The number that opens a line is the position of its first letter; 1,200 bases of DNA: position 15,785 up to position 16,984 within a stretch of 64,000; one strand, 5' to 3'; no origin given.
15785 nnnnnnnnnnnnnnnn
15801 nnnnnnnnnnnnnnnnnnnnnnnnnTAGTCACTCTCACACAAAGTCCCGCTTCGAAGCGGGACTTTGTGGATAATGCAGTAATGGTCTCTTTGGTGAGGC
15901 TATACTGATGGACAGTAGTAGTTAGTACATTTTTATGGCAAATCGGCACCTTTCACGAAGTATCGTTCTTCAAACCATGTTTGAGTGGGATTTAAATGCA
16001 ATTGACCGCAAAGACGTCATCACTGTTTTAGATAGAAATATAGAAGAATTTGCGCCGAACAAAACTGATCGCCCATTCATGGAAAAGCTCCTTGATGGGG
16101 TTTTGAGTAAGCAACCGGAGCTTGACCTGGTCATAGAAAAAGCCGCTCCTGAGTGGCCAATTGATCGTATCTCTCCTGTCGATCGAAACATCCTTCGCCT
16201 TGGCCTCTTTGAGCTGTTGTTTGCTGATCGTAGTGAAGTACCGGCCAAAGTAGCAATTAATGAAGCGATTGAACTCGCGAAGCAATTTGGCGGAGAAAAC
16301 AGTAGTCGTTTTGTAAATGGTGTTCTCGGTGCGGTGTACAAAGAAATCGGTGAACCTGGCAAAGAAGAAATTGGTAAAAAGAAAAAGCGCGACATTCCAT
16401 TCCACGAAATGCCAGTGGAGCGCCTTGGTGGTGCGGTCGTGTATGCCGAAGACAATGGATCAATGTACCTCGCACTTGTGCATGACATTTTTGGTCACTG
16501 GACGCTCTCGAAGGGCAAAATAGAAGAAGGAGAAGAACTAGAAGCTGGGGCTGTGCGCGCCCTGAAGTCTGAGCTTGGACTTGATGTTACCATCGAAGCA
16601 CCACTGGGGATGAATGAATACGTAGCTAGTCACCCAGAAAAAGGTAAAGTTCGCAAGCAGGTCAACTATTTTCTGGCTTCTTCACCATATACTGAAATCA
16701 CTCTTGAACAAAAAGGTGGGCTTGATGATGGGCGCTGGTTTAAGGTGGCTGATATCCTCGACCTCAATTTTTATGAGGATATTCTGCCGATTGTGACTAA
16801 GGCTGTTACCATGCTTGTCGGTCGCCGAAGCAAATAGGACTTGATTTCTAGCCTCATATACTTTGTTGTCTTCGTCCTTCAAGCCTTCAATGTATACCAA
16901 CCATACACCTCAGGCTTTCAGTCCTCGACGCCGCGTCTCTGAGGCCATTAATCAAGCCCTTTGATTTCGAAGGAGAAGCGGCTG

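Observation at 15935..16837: NusB fused to a Nudix-hydrolase-like domain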

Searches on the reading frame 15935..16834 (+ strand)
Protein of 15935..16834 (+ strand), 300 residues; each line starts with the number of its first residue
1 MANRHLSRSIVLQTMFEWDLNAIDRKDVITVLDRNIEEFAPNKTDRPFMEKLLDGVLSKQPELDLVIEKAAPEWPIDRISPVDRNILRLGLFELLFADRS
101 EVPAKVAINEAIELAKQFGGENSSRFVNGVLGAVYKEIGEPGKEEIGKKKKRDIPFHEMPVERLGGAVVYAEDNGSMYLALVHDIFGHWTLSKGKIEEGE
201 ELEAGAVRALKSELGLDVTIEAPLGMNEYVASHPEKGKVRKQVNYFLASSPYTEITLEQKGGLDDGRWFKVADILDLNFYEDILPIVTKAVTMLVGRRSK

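Call 3: search_protein_families(library=pfam, proteins=[window:15935-16834:+], max_evalue=1)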
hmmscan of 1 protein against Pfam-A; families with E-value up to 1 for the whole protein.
window:15935-16834:+ (300 aa): 2 families
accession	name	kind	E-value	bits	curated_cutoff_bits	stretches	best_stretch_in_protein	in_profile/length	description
PF01029.23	NusB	-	2.7e-36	125.3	23.1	1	7-136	3-133/133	NusB family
PF00293.34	NUDIX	-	1.6e-12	48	21.1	1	167-281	8-125/134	NUDIX domain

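Call 4: search_protein_families(library=ncbifam, proteins=[window:15935-16834:+], max_evalue=1)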
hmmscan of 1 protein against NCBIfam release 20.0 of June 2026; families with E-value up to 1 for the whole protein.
window:15935-16834:+ (300 aa): 21 families
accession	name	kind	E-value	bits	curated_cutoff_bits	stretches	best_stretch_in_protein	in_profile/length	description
TIGR01951.1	nusB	equivalog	1.4e-37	128.9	88.35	1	4-137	2-130/131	transcription antitermination factor NusB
NF001223.0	PRK00202.1-1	equivalog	9.2e-28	97.1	131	1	2-137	7-143/146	transcription antitermination factor NusB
NF011494.0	PRK14902.1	equivalog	1.4e-17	63.6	319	1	30-151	25-141/444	16S rRNA (cytosine(967)-C(5))-methyltransferase RsmB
NF001230.0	PRK00202.2-5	equivalog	2.9e-13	49.9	132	1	8-137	26-150/165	transcription antitermination factor NusB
NF011493.0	PRK14901.1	equivalog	3.3e-13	49.3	540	1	30-141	24-132/447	16S rRNA (cytosine(967)-C(5))-methyltransferase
TIGR00563.1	rsmB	equivalog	8.9e-13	48.1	269.05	1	31-152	21-137/437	16S rRNA (cytosine(967)-C(5))-methyltransferase RsmB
NF011495.0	PRK14903.1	equivalog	1.4e-08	34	503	1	42-141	35-125/431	16S rRNA (cytosine(967)-C(5))-methyltransferase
NF052459.1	OxoGTPPhMutT1Mycb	equivalog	1.6e-06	27.4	475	1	166-280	5-115/292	8-oxo-(d)GTP phosphatase MutT1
NF008149.0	PRK10901.1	equivalog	0.00018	20.6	375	1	30-138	31-133/434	16S rRNA (cytosine(967)-C(5))-methyltransferase RsmB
NF006530.0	PRK08999.1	equivalog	0.00023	20.3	245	1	185-224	31-70/315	Nudix family hydrolase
NF007834.0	PRK10546.1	equivalog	0.00045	20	156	1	183-236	26-73/135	pyrimidine (deoxy)nucleoside triphosphate diphosphatase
NF001936.0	PRK00714.1-3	equivalog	0.00094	19.1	118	1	175-217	23-65/155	RNA pyrophosphohydrolase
NF008044.0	PRK10776.1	equivalog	0.0015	18.4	148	1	186-232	30-76/130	8-oxo-dGTP diphosphatase MutT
NF002995.0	PRK03759.1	equivalog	0.0048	16.6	127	1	194-275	71-151/185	isopentenyl-diphosphate Delta-isomerase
NF012016.0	PRK15472.1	equivalog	0.014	15.1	95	1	186-220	30-64/141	nucleoside triphosphatase NudI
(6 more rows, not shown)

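Call 5: find_homologous_proteins(query=window:15935-16834:+, max_evalue=0.001)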
Query window:15935-16834:+ (300 aa): 8000 proteins with E <= 0.001 among 8000 candidates; the best 120 are listed.
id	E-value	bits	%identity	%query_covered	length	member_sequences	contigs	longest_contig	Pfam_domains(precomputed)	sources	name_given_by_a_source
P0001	8.7e-195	664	100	100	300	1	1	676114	PF00293.35,PF01029.24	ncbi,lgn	ncbi:MAG: transcription antitermination factor NusB [Candidatus Paceibacteria bacterium]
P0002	6.1e-194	661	99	100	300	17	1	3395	PF00293.35,PF01029.24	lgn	-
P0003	9.1e-192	654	98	100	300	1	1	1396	PF00293.35,PF01029.24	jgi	-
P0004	1.6e-191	653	98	100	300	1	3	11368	PF00293.35,PF01029.24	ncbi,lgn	-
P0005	3.1e-190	649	97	100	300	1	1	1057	PF00293.35,PF01029.24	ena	-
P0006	8.6e-190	648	97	100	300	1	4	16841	PF00293.35,PF01029.24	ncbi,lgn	-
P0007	2.3e-189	646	97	100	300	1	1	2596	PF00293.35,PF01029.24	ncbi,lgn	-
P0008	6.3e-189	645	97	100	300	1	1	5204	PF00293.35,PF01029.24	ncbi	-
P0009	1.2e-188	644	96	100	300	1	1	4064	PF00293.35,PF01029.24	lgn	-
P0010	8.5e-186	635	94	100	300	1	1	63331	PF00293.35,PF01029.24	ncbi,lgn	ncbi:MAG: hypothetical protein RLZZ360_524 [Candidatus Parcubacteria bacterium]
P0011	1.3e-183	627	94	100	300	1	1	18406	PF00293.35,PF01029.24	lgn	-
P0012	4.6e-182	622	92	100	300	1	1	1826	PF00293.35,PF01029.24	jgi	jgi:transcription antitermination protein NusB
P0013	9.0e-182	621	93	100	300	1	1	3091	PF00293.35,PF01029.24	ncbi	-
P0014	1.6e-181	621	92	100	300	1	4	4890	PF00293.35,PF01029.24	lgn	-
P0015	2.3e-181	620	91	100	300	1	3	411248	PF00293.35,PF01029.24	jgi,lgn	jgi:N utilization substance protein B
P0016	2.8e-181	620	91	100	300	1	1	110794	PF00293.35,PF01029.24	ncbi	-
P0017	5.9e-181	619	92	100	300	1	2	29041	PF00293.35,PF01029.24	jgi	jgi:N utilization substance protein B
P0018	1.0e-180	618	93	100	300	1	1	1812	PF00293.35,PF01029.24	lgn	-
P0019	4.6e-180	616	92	100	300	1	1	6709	PF00293.35,PF01029.24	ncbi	-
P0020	5.9e-180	615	92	100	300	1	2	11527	PF00293.35,PF01029.24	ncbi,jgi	jgi:N utilization substance protein B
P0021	7.6e-180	615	92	100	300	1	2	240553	PF00293.35,PF01029.24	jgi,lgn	jgi:N utilization substance protein B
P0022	1.8e-179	614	91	100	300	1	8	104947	PF00293.35,PF01029.24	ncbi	-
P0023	2.1e-179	614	91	99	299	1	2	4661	PF00293.35,PF01029.24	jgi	jgi:transcription antitermination protein NusB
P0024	3.1e-179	613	90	100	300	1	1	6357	PF00293.35,PF01029.24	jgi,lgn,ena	-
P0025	3.7e-179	613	91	100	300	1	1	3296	PF00293.35,PF01029.24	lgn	-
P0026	4.3e-179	613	92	100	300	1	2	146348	PF00293.35,PF01029.24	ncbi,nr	ncbi:MAG: transcription antitermination factor NusB [Candidatus Pacebacteria bacterium]|nr:transcrip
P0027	4.7e-179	612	91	100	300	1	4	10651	PF00293.35,PF01029.24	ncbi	-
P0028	1.2e-178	611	90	100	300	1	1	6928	PF00293.35,PF01029.24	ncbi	-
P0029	1.8e-178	611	90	100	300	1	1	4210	PF00293.35,PF01029.24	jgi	jgi:transcription antitermination protein NusB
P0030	5.6e-178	609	90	100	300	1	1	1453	PF00293.35,PF01029.24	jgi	jgi:N utilization substance protein B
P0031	7.7e-178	608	91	100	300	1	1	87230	PF00293.35,PF01029.24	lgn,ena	-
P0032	8.3e-178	608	89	100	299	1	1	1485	PF00293.35,PF01029.24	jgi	jgi:N utilization substance protein B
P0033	2.9e-177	607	88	100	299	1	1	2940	PF00293.35,PF01029.24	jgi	jgi:transcription antitermination protein NusB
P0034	3.2e-177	606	88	100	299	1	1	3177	PF00293.35,PF01029.24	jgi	jgi:N utilization substance protein B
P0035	5.7e-177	606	88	100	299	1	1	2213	PF00293.35,PF01029.24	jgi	jgi:N utilization substance protein B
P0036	5.8e-177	606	88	100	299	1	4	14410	PF00293.35,PF01029.24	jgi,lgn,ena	jgi:transcription antitermination protein NusB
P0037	6.1e-177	606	88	100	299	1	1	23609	PF00293.35,PF01029.24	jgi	jgi:transcription antitermination protein NusB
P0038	6.2e-177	606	88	100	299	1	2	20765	PF00293.35,PF01029.24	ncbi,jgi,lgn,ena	jgi:transcription antitermination protein NusB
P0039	7.3e-177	605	88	100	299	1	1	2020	PF00293.35,PF01029.24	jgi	jgi:N utilization substance protein B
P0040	8.0e-177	605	88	100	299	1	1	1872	PF00293.35,PF01029.24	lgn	-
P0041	8.3e-177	605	88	100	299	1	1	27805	PF00293.35,PF01029.24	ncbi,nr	ncbi:transcription antitermination factor NusB [Patescibacteria group bacterium]|nr:transcription an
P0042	1.0e-176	605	88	100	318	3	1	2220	PF00293.35,PF01029.24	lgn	-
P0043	1.6e-176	604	88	100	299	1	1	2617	PF00293.35,PF01029.24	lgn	-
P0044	1.7e-176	604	87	100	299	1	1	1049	PF00293.35,PF01029.24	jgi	jgi:N utilization substance protein B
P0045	1.8e-176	604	90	100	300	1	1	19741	PF00293.35,PF01029.24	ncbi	-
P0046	1.9e-176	604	88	100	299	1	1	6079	PF00293.35,PF01029.24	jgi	jgi:transcription antitermination protein NusB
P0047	1.9e-176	604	87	100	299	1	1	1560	PF00293.35,PF01029.24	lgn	-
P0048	2.4e-176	604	93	95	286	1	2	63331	PF00293.35,PF01029.24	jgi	jgi:N utilization substance protein B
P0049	2.7e-176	603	90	99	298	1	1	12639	PF00293.35,PF01029.24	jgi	jgi:N utilization substance protein B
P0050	5.1e-176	603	87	100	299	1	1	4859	PF00293.35,PF01029.24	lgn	-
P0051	7.5e-176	602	87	100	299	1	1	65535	PF00293.35,PF01029.24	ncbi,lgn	ncbi:MAG: transcription antitermination factor NusB [Patescibacteria group bacterium]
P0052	7.8e-176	602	89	100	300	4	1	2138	PF00293.35,PF01029.24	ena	-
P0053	8.0e-176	602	88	100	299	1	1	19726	PF00293.35,PF01029.24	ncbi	-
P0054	9.4e-176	602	88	100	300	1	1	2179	PF00293.35,PF01029.24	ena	-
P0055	1.4e-175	601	88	100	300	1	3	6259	PF00293.35,PF01029.24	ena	-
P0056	1.5e-175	601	87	100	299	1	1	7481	PF00293.35,PF01029.24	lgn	-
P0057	2.1e-175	601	93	95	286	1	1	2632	PF00293.35,PF01029.24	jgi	jgi:N utilization substance protein B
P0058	2.5e-175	600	88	100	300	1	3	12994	PF00293.35,PF01029.24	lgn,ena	-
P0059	2.8e-175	600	88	100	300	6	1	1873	PF00293.35,PF01029.24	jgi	jgi:N utilization substance protein B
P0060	2.8e-175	600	87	100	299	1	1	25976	PF00293.35,PF01029.24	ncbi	-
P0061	5.6e-175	599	87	100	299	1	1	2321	PF00293.35,PF01029.24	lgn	-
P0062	7.7e-175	599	86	100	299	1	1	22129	PF00293.35,PF01029.24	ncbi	-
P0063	1.6e-174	598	87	100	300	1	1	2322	PF00293.35,PF01029.24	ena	-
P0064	4.5e-174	596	88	100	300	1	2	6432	PF00293.35,PF01029.24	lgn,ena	-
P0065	6.7e-174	596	87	100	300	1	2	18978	PF00293.35,PF01029.24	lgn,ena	-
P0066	1.8e-173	594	87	100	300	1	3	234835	PF00293.35,PF01029.24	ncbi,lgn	-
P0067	1.9e-173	594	87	100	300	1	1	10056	PF00293.35,PF01029.24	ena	-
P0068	2.9e-173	593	87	100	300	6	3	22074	PF00293.35,PF01029.24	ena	-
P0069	4.3e-173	593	87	100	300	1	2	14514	PF00293.35,PF01029.24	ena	-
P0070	4.6e-173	593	87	100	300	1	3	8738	PF00293.35,PF01029.24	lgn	-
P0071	6.4e-173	592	88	100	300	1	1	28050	PF00293.35,PF01029.24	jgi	jgi:transcription antitermination protein NusB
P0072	7.7e-173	592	86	100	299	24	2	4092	PF00293.35,PF01029.24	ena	-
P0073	1.2e-172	591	88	99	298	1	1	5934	PF00293.35,PF01029.24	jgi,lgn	jgi:N utilization substance protein B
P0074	1.3e-172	591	88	99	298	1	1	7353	PF00293.35,PF01029.24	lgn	-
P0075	2.5e-172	590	89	99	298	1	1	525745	PF00293.35,PF01029.24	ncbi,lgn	ncbi:MAG: transcription antitermination factor NusB [Candidatus Paceibacteria bacterium]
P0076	3.2e-172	590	87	100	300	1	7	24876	PF00293.35,PF01029.24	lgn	-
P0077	4.2e-172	590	88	99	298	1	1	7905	PF00293.35,PF01029.24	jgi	-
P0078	4.5e-172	590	88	99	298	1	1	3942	PF00293.35,PF01029.24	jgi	-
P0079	5.3e-172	589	89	99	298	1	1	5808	PF00293.35,PF01029.24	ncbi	-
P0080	6.7e-172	589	87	100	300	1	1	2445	PF00293.35,PF01029.24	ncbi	-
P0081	8.1e-172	589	88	99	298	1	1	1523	PF00293.35,PF01029.24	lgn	-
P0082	1.0e-171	588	91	95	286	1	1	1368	PF00293.35,PF01029.24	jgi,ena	-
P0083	1.1e-171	588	88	100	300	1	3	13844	PF00293.35,PF01029.24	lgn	-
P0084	1.1e-171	588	88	99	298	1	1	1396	PF00293.35,PF01029.24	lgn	-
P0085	1.3e-171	588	88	99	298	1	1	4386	PF00293.35,PF01029.24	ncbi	-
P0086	1.4e-171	588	86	100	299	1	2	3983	PF00293.35,PF01029.24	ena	-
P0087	1.7e-171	588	92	95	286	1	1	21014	PF00293.35,PF01029.24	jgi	jgi:N utilization substance protein B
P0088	1.8e-171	588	87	100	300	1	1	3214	PF00293.35,PF01029.24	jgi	jgi:transcription antitermination protein NusB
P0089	1.9e-171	588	87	100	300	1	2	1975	PF00293.35,PF01029.24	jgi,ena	-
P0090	2.8e-171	587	87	100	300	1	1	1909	PF00293.35,PF01029.24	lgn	-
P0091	3.6e-171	587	87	100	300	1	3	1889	PF00293.35,PF01029.24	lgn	-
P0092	3.8e-171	587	87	100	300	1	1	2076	PF00293.35,PF01029.24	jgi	-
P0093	7.5e-171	586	88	99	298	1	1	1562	PF00293.35,PF01029.24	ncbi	-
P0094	8.8e-171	585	85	100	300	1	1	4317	PF00293.35,PF01029.24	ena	-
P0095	1.1e-170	585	86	100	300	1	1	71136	PF00293.35,PF01029.24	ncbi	-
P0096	2.1e-170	584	91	95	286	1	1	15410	PF00293.35,PF01029.24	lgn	-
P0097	2.5e-170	584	86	100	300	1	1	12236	PF00293.35,PF01029.24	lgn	-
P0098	4.6e-170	583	87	100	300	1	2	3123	PF00293.35,PF01029.24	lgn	-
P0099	5.6e-170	583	92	95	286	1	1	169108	PF00293.35,PF01029.24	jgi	jgi:N utilization substance protein B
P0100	5.8e-170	583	85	100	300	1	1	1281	PF00293.35,PF01029.24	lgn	-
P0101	6.7e-170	582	85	100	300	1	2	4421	PF00293.35,PF01029.24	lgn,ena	-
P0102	7.5e-170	582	86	100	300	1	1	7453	PF00293.35,PF01029.24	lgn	-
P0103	9.4e-170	582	87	99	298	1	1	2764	PF00293.35,PF01029.24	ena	-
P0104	9.4e-170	582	86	100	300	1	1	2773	PF00293.35,PF01029.24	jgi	jgi:transcription antitermination protein NusB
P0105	1.0e-169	582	85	100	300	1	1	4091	PF00293.35,PF01029.24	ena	-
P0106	1.3e-169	582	92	95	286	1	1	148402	PF00293.35,PF01029.24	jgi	jgi:N utilization substance protein B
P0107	1.4e-169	581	85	100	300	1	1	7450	PF00293.35,PF01029.24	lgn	-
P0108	1.5e-169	581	86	100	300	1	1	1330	PF00293.35,PF01029.24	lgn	-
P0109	2.2e-169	581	86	100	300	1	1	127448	PF00293.35,PF01029.24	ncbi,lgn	-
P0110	3.8e-169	580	86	100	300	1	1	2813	PF00293.35,PF01029.24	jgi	jgi:transcription antitermination protein NusB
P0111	4.6e-169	580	83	100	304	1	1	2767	PF00293.35,PF01029.24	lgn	-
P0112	9.3e-169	579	86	100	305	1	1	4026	PF00293.35,PF01029.24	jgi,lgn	jgi:N utilization substance protein B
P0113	9.7e-169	579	85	100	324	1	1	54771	PF00293.35,PF01029.24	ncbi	-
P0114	1.1e-168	578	84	100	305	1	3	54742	PF00293.35,PF01029.24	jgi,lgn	jgi:N utilization substance protein B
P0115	1.1e-168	578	86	100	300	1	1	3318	PF00293.35,PF01029.24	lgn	-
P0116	1.9e-168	578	85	100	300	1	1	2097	PF00293.35,PF01029.24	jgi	-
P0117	2.2e-168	577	86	100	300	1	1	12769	PF00293.35,PF01029.24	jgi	jgi:transcription antitermination protein NusB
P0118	2.6e-168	577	86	100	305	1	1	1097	PF00293.35,PF01029.24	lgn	-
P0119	2.7e-168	577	85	100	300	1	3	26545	PF00293.35,PF01029.24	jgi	jgi:N utilization substance protein B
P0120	3.6e-168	577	85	100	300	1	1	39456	PF00293.35,PF01029.24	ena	-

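Call 16: search_protein_representatives(protein=window:15935-16834:+)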
Query: 300 residues. Proteins with E-value up to 0.001 (for the whole library): 18310; up to 1e-10: 6836; up to 1e-30: 152. The best 150 are listed.
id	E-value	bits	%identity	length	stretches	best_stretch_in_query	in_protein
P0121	7.5e-104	364.0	59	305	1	1-296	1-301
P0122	3.9e-98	345.2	58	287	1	27-294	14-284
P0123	1.6e-93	330.1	51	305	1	1-295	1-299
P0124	6.7e-88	311.6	49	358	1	1-294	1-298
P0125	1.4e-86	307.3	52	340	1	3-296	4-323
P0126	1.8e-85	303.6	52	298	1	1-291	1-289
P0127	4.7e-84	299.0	53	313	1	1-294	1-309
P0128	2.5e-81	290.1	53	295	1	1-291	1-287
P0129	5.0e-81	289.0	48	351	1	1-295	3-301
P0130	2.8e-80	286.6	48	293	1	1-292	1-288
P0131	2.7e-79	283.4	65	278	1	1-204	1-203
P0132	2.1e-78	280.4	50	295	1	2-294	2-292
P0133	7.0e-75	268.9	64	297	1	26-217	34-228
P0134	5.8e-73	262.6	49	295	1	1-295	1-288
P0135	1.9e-72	260.9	69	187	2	48-139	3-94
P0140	2.6e-66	240.7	42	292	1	1-291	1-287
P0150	1.0e-59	219.1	54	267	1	109-294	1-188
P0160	1.7e-53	198.7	42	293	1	1-297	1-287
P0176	4.6e-47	177.6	35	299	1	1-296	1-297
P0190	2.0e-44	168.9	56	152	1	1-150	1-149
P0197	1.7e-42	162.6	39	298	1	1-283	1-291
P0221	2.6e-37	145.5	50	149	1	161-295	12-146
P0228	3.1e-36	142.0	35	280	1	3-294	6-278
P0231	2.3e-35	139.2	33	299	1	1-290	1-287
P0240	8.0e-34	134.1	46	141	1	159-294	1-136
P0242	1.2e-33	133.6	32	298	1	1-290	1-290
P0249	4.7e-33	131.6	57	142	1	179-294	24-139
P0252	8.1e-33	130.8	37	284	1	11-269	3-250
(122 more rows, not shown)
